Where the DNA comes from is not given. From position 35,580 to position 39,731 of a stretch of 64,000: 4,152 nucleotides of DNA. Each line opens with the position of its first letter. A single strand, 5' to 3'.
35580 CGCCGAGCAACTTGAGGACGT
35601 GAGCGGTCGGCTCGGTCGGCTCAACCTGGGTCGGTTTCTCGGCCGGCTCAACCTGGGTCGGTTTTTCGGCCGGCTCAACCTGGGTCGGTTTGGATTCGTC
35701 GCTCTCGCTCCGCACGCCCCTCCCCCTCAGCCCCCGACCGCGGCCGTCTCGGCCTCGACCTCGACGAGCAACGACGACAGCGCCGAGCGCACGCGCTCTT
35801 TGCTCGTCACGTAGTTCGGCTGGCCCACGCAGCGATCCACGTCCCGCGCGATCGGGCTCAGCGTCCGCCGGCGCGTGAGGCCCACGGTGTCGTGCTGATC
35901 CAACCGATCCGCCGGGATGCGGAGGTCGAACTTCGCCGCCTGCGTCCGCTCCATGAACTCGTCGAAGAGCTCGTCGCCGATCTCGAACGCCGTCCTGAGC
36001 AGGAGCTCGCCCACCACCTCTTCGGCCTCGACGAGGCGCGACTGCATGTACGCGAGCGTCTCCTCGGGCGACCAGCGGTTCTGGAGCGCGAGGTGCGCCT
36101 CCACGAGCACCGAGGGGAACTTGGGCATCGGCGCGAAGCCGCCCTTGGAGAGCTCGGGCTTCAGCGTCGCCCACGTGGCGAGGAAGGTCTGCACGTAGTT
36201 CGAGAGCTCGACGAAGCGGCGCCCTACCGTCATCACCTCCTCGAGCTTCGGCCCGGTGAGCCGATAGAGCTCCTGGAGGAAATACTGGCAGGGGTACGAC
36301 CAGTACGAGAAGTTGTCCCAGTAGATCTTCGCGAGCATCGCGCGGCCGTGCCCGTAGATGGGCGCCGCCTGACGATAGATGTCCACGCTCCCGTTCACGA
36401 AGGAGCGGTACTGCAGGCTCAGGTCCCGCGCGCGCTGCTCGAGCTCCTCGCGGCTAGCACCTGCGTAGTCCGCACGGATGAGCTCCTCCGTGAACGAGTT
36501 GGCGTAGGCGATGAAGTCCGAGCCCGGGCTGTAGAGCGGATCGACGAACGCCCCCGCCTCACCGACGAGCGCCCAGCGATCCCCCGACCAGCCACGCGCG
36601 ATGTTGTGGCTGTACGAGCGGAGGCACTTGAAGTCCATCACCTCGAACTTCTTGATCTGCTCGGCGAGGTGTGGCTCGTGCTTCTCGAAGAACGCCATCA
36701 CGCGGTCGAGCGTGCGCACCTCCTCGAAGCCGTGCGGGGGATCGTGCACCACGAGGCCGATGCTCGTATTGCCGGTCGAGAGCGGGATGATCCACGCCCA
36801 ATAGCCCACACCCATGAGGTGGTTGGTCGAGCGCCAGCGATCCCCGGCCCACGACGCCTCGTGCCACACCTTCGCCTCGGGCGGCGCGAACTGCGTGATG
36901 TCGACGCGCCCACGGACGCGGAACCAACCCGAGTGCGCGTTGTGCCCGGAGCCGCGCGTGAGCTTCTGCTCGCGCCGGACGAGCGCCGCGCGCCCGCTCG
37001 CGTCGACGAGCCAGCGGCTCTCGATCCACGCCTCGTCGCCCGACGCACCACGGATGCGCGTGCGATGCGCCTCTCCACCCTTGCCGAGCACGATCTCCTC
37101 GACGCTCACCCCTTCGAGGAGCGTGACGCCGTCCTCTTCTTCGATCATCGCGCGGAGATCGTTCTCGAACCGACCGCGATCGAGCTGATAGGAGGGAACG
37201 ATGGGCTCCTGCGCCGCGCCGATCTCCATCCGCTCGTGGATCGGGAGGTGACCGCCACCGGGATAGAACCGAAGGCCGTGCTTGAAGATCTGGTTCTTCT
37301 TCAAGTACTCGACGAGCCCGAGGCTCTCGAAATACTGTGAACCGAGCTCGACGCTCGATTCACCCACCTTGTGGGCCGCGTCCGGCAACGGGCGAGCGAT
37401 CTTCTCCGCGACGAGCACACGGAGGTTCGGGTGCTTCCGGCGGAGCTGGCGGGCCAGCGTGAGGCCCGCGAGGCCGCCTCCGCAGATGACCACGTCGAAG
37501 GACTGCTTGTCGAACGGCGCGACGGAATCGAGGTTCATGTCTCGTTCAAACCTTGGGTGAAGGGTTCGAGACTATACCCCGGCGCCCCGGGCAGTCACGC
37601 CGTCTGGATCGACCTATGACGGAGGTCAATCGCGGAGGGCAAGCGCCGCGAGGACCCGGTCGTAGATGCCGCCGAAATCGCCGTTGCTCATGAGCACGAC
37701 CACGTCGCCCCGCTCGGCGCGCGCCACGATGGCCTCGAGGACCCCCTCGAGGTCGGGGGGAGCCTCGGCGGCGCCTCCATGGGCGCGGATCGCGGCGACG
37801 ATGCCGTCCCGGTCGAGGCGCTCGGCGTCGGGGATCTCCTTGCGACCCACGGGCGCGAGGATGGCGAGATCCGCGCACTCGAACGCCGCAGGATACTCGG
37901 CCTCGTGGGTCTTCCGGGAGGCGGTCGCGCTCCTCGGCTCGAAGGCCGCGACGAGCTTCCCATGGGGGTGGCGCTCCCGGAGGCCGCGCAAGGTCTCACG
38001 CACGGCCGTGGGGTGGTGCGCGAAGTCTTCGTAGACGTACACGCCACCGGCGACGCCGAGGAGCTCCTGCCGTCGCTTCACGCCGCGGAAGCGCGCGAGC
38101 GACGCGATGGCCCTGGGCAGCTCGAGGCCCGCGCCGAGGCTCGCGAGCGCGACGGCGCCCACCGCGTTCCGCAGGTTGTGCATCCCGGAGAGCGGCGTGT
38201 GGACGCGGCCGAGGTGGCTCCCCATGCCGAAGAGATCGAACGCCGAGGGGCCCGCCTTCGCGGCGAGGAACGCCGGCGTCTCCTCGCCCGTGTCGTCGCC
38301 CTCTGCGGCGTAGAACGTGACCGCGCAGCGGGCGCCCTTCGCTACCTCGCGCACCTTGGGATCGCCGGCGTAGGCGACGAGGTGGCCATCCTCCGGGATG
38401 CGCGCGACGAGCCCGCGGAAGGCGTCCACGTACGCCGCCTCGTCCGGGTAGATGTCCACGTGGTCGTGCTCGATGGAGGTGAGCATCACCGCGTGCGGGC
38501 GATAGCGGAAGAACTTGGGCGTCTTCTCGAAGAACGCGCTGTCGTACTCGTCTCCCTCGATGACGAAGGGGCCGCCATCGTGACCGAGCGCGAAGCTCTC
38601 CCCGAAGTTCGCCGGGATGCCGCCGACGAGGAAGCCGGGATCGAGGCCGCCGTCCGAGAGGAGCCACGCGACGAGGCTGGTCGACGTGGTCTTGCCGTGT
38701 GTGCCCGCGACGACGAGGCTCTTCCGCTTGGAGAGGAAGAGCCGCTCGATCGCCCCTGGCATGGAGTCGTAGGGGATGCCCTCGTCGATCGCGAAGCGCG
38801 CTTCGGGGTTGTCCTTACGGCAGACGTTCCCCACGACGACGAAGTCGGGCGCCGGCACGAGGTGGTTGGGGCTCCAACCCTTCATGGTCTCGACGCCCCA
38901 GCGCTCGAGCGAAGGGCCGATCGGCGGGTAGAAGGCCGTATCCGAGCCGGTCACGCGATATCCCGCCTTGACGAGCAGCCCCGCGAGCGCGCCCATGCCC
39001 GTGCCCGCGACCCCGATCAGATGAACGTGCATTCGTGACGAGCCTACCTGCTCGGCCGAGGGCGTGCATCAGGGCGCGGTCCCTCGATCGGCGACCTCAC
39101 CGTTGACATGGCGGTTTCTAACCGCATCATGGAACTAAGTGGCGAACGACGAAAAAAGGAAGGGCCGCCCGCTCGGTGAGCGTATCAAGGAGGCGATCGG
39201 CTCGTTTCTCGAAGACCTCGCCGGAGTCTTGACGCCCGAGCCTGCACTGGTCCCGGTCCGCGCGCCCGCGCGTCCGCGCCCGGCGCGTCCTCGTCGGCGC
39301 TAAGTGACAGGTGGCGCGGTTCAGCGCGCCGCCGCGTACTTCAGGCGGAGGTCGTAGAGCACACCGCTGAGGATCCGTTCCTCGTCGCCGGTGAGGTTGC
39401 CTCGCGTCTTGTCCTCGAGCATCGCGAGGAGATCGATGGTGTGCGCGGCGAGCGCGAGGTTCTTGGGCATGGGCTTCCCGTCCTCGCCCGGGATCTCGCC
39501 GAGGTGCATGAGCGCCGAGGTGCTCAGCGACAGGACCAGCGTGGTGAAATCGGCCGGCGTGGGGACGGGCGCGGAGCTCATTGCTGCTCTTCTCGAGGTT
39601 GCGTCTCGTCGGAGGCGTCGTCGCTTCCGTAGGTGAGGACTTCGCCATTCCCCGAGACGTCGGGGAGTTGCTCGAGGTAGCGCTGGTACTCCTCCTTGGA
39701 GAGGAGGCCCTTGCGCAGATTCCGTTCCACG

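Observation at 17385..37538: ~20 kb aryl-polyene-type cluster with an unusual enzyme complement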

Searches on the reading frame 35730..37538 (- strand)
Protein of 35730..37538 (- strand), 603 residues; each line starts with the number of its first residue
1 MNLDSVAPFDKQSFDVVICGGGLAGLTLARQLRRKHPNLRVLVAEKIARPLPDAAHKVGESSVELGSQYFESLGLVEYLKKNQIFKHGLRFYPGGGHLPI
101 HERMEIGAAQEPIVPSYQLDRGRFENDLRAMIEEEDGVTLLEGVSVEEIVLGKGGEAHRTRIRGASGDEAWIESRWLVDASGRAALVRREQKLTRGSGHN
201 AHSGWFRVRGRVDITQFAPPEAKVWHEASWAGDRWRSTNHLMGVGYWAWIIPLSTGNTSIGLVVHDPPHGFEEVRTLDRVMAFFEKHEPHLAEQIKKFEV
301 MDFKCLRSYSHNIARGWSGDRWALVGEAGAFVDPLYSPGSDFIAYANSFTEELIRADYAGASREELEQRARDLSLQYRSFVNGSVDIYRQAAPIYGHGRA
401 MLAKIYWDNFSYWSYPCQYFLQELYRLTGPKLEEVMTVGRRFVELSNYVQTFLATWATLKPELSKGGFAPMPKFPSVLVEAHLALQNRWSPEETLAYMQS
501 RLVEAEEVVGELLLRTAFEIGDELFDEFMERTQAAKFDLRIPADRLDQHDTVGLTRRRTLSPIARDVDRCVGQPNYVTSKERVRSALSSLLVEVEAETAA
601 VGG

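Call 8: search_protein_families(library=pfam, proteins=[window:35730-37538:-], max_evalue=0.01)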
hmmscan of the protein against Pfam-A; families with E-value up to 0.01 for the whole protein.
window:35730-37538:- (603 aa): 9 families
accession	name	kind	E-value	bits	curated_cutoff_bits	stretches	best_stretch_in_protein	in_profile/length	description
PF04820.20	Trp_halogenase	-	3.8e-14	52.8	21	2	109-381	145-382/458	Tryptophan halogenase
PF01494.25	FAD_binding_3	-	7.3e-09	35.7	22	1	14-229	2-206/349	FAD binding domain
PF13450.12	NAD_binding_8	-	2.5e-05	24.9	21.9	1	18-72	1-54/68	NAD(P)-binding Rossmann-like domain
PF01946.23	Thi4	-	2.5e-05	24.1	26.2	1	14-46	18-49/235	Thi4 family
PF01266.30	DAO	-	6.8e-05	23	27.9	1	15-46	1-30/353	FAD dependent oxidoreductase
PF05834.18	Lycopene_cycl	-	9.4e-05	22.1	23.4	1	15-46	1-32/380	Lycopene cyclase protein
PF00890.30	FAD_binding_2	-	0.0018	17.9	20.4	1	15-47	1-31/414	FAD binding domain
PF07992.20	Pyr_redox_2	-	0.0021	18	26.1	1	14-120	1-58/291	Pyridine nucleotide-disulphide oxidoreductase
PF12831.13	FAD_oxidored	-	0.0072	16.1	27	0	121-188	87-151/416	FAD dependent oxidoreductase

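Call 11: search_protein_families(library=ncbifam, proteins=[window:35730-37538:-], max_evalue=0.001)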
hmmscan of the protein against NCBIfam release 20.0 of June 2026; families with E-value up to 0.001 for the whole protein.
window:35730-37538:- (603 aa): 20 families
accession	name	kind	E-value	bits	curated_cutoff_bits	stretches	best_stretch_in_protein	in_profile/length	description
NF049967.1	QhpG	equivalog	5.3e-15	55.2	240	1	16-339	1-271/423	flavin-dependent monooxygenase QhpG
TIGR02032.1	GG-red-SF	subfamily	4.8e-13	49.4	158.8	1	14-339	1-282/297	geranylgeranyl reductase family protein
NF038171.1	maturase_LodB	equivalog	4.3e-12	45.8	400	1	15-192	1-168/361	lysine-epsilon-oxidase maturase LodB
NF038174.1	maturase_GoxB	equivalog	1.6e-11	43.9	400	1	15-191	2-161/358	glycine oxidase maturase GoxB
NF033113.0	halo_ClmS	equivalog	1e-10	40.8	900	1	15-341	4-308/570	chloramphenicol-biosynthetic FADH2-dependent halogenase CmlS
NF004829.0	PRK06183.1-3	subfamily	9.6e-10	37.8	390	1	11-192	6-182/520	bifunctional 3-(3-hydroxy-phenyl)propionate/3-hydroxycinnamic acid hydroxylase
NF005612.0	PRK07364.1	equivalog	6.3e-08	31.5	487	1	10-330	15-304/415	FAD-dependent hydroxylase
NF005720.0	PRK07538.1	subfamily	1.6e-07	30.6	400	1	14-218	3-198/418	hypothetical protein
TIGR01988.1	Ubi-OHases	subfamily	2.5e-07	29.9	224.65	1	15-193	1-173/387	ubiquinone biosynthesis hydroxylase, UbiH/UbiF/VisC/COQ6 family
NF004832.0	PRK06184.1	subfamily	2.9e-07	29.6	476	1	11-191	4-177/506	hypothetical protein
NF045655.1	MkRedMenJ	equivalog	4.4e-07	29.2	700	1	13-375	4-338/406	menaquinone reductase MenJ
NF005599.0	PRK07333.1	equivalog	8.6e-07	27.8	549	1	11-49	10-48/414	ubiquinone biosynthesis hydroxylase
NF006593.0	PRK09126.1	equivalog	9.5e-06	24.7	420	1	12-190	3-173/393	5-demethoxyubiquinol-8 5-hydroxylase UbiM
NF041080.1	DGGGPL_reductase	equivalog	1e-05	24.6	580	1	13-190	1-162/447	digeranylgeranylglycerophospholipid reductase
NF005788.0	PRK07608.1-3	equivalog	3.1e-05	22.9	478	1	13-194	2-175/388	UbiH/UbiF family hydroxylase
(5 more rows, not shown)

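Call 37: search_solved_structures(query=window:35730-37538:-, max_evalue=0.00001)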
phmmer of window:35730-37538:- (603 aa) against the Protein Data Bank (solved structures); distinct sequences matched with E-value up to 0.00001: 15.
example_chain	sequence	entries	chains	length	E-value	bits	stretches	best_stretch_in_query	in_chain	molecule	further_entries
3nix_A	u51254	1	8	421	5.9e-19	71.1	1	11-386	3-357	Flavoprotein/dehydrogenase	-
3e1t_A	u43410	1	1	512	1.3e-15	60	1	12-380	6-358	Halogenase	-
5bva_A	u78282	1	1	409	9e-14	53.9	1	13-354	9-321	flavin-dependent halogenase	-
5bul_A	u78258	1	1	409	2e-13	52.8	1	13-343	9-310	flavin-dependent halogenase triple mutant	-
8zop_A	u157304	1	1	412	9.8e-12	47.2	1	12-387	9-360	Halogenase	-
5dbj_E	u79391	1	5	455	2.9e-11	45.7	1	12-341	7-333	FADH2-dependent halogenase PltA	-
5wgv_A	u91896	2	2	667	7.5e-10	41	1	13-255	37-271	Flavin-dependent halogenase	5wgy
5buk_A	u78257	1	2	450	1.1e-09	40.5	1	116-360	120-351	FADH2-dependent halogenase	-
5wgt_A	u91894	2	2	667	1.5e-09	40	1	13-255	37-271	Flavin-dependent halogenase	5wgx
7fco_A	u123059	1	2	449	1.7e-09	39.8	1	245-365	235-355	ChlB4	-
8gu0_A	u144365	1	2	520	1.8e-09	39.7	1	160-362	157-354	Non-heme halogenase radH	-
5wgu_A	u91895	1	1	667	1.9e-09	39.7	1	13-255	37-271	Flavin-dependent halogenase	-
5wgr_A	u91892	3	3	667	1.9e-09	39.7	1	13-255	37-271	Flavin-dependent halogenase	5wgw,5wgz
5wgs_A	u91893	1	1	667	3.1e-09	38.9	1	13-255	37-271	Flavin-dependent halogenase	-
3i3l_A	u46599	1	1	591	3.2e-06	29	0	16-343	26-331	Alkylhalidase CmlS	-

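Call 61: search_dna_similar(query=window:35730-37538:-, collection=plasmids, mode=protein, max_evalue=1e-10, max_rows=15)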
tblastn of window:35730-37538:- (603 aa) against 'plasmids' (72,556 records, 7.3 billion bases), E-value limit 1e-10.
Records with a match: 20; places in all: 25; records where one place covers at least 80% of the query: 0.
Best place of each record, by identity: <60% 20.
By first word of the organism name: Cupriavidus 3; Bacillus 3; Streptomyces 2; Caballeronia 2; Pseudoalteromonas 2; Gloeothece 1; Janthinobacterium 1; Skermanella 1; Variovorax 1; Azospirillum 1; and 3 more.
By predicted mobility (MOB-suite, as given by PLSDB): non-mobilizable 13; mobilizable 6; conjugative 1.
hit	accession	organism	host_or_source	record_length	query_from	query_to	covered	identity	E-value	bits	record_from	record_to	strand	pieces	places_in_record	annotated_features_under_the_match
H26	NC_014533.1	Gloeothece verrucosa PCC 7822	fresh water in rice field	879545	8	457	75%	39.2%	4e-91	315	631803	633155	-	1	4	tryptophan 7-halogenase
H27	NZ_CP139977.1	Janthinobacterium lividum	-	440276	15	427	68%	42.2%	2e-87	304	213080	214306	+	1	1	NAD(P)/FAD-dependent oxidoreductase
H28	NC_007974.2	Cupriavidus metallidurans CH34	-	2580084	11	408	66%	27.2%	4e-13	81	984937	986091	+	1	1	none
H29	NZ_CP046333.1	Cupriavidus metallidurans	sedimentation pond in a zinc factory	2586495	11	408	66%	27.2%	4e-13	81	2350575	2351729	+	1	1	none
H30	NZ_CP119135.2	Streptomyces sp. FXJ1.172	cell culture,red soil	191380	12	386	62%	27.3%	5e-12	77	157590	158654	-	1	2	NAD(P)/FAD-dependent oxidoreductase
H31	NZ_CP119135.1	Streptomyces sp. FXJ1.172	-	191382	12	386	62%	27.3%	5e-12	77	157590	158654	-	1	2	NAD(P)/FAD-dependent oxidoreductase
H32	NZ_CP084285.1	Caballeronia zhejiangensis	Anasa tristis,Cell culture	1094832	12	393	63%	26.2%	1e-11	76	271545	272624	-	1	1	none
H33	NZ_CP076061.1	Cupriavidus sp. EM10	Pure-cultured cell,sewage water sludge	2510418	11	380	61%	26.1%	5e-14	84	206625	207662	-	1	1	none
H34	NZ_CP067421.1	Skermanella sp. TT6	Homo sapiens,single cell,skin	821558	15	349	56%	27.6%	5e-12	77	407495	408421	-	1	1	NAD(P)/FAD-dependent oxidoreductase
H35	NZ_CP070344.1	Variovorax sp. PDNC026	cell culture,Plastic debris in ...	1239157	8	364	59%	25.8%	4e-11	74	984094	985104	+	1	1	none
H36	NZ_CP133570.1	Pseudoalteromonas sp. HL-AS1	sediment core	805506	12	389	63%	24.4%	5e-14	83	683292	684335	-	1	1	NAD(P)/FAD-dependent oxidoreductase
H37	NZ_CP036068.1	Bacillus mycoides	cell culture,soil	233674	6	388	64%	24.0%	8e-11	73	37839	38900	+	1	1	NAD(P)/FAD-dependent oxidoreductase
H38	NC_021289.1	Caballeronia insecticola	-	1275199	10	339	55%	27.6%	1e-10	73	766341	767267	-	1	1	none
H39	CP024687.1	Bacillus wiedmannii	cell culture,soil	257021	9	346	56%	26.8%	7e-15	86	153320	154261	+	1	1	tryptophan halogenase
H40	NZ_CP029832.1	Azospirillum ramasamyi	single cell,Cow dung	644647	15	349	56%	27.1%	4e-13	81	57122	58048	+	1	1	NAD(P)/FAD-dependent oxidoreductase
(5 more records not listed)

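Call 63: get_annotated_region(hit=H27, flank=12000)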
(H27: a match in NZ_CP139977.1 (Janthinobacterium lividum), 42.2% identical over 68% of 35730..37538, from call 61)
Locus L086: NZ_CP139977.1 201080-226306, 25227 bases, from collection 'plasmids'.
description: Janthinobacterium lividum strain HAMBI_1919 plasmid unnamed, complete sequence
organism: Janthinobacterium lividum (NCBI taxid 29581)
taxonomy: Bacteria; Pseudomonadota; Betaproteobacteria; Burkholderiales; Oxalobacteraceae; Janthinobacterium; Janthinobacterium lividum
host: -; source: -; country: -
typing (MOB-suite, as given by PLSDB): non-mobilizable
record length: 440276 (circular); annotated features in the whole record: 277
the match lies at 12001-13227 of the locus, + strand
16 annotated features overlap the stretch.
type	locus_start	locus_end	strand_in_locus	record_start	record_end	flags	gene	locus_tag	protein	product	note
CDS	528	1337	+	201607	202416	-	-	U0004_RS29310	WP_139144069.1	hypothetical protein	-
CDS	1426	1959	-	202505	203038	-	-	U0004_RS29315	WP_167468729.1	restriction endonuclease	-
CDS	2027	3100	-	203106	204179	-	-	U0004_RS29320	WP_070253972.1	integrase domain-containing protein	-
CDS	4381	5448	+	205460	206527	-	-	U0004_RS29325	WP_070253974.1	PRTRC system protein D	-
CDS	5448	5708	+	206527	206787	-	-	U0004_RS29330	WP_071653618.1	hypothetical protein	-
CDS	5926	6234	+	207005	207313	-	-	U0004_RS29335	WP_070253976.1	H-NS histone family protein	-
CDS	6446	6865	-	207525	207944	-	-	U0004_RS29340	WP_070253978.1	MarR family winged helix-turn-helix transcriptional regulator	GO:0006355 - regulation of DNA-templated transcription [Evidence IEA]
CDS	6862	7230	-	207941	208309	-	-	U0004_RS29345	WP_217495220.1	GIY-YIG nuclease family protein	-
CDS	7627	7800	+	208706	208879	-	-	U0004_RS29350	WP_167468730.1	hypothetical protein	-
CDS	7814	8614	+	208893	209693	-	-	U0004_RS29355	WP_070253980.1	4'-phosphopantetheinyl transferase superfamily protein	-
CDS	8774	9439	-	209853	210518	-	-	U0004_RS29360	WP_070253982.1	hypothetical protein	-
CDS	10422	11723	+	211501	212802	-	-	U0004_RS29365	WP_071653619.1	cation:proton antiporter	GO:0006812 - monoatomic cation transport [Evidence IEA]; GO:1902600 - proton transmembrane transport [Evidence IEA]; ...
CDS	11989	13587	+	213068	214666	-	-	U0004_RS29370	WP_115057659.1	NAD(P)/FAD-dependent oxidoreductase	-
CDS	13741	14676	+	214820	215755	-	-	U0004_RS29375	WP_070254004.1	aspartyl/asparaginyl beta-hydroxylase domain-containing protein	-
CDS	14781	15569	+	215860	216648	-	-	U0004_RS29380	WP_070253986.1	alpha/beta fold hydrolase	-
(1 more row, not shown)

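Call 64: get_annotated_region(hit=H26, flank=10000)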
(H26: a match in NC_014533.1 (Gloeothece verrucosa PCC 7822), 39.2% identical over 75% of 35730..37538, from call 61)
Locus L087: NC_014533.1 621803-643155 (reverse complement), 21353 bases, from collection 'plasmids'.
description: Gloeothece verrucosa PCC 7822 plasmid Cy782201, complete sequence
organism: Gloeothece verrucosa PCC 7822 (NCBI taxid 497965)
taxonomy: Bacteria; Cyanobacteriota; Cyanophyceae; Chroococcales; Aphanothecaceae; Gloeothece; Gloeothece verrucosa; Gloeothece verrucosa PCC 7822
host: -; source: fresh water in rice field; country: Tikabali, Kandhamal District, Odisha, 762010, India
typing (MOB-suite, as given by PLSDB): non-mobilizable; mating-pair formation MPF_T
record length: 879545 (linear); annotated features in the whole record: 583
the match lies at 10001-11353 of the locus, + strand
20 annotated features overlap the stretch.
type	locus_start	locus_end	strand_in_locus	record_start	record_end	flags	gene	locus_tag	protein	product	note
CDS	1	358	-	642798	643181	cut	-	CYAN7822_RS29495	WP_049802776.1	Rid family detoxifying hydrolase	GO:0008152 - metabolic process [Evidence IEA]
CDS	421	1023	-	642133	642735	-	-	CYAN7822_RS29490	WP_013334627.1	TetR/AcrR family transcriptional regulator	-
CDS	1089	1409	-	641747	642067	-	-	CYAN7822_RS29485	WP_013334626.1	hypothetical protein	-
CDS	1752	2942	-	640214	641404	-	-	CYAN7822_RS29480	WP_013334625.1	MFS transporter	-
CDS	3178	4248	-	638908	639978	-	ribF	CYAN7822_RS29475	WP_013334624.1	riboflavin biosynthesis protein RibF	GO:0006747 - FAD biosynthetic process [Evidence IEA]; GO:0009398 - FMN biosynthetic process [Evidence IEA]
CDS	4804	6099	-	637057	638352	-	-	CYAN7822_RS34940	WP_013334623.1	DUF3102 domain-containing protein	-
CDS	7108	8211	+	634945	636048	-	-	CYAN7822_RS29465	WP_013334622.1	fatty acid desaturase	-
CDS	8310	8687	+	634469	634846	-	-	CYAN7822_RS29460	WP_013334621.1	ectoine synthase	GO:0019491 - ectoine biosynthetic process [Evidence IEA]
CDS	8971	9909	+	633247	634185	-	-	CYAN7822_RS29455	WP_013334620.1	GNAT family N-acetyltransferase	-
CDS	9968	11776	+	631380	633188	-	-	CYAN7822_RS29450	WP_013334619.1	tryptophan 7-halogenase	-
CDS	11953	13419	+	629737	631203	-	hpaB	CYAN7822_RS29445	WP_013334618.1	4-hydroxyphenylacetate 3-monooxygenase, oxygenase component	-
CDS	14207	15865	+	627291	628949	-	-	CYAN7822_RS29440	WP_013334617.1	iron uptake porin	GO:0033212 - iron import into cell [Evidence IEA]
CDS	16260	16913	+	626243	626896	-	-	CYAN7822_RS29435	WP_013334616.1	potassium channel family protein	-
CDS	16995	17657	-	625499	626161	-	-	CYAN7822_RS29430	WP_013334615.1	HAD family hydrolase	-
CDS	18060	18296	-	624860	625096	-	-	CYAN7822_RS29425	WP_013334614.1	CDGSH iron-sulfur domain-containing protein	-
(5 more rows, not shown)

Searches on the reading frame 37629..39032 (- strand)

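Call 9: search_protein_families(library=pfam, proteins=[window:37629-39032:-], max_evalue=0.001)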
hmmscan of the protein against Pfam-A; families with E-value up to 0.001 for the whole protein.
window:37629-39032:- (468 aa): 3 families
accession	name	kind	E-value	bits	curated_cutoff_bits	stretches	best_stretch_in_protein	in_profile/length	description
PF08245.18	Mur_ligase_M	-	1.1e-20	74.9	24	1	108-297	1-200/200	Mur ligase middle domain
PF02875.26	Mur_ligase_C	-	9.7e-15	56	28.4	1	320-451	1-127/127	Mur ligase, glutamate ligase domain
PF01225.30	Mur_ligase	-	1e-13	51.9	21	1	2-100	1-92/95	Mur ligase family, catalytic domain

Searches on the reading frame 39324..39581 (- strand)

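Call 9: search_protein_families(library=pfam, proteins=[window:39324-39581:-], max_evalue=0.001)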
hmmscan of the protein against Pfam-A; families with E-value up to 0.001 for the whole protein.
window:39324-39581:- (86 aa): 1 family
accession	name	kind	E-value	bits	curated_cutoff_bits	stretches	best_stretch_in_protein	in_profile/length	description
PF08899.16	DUF1844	-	9.1e-28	96.7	27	1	10-83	2-75/76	Domain of unknown function (DUF1844)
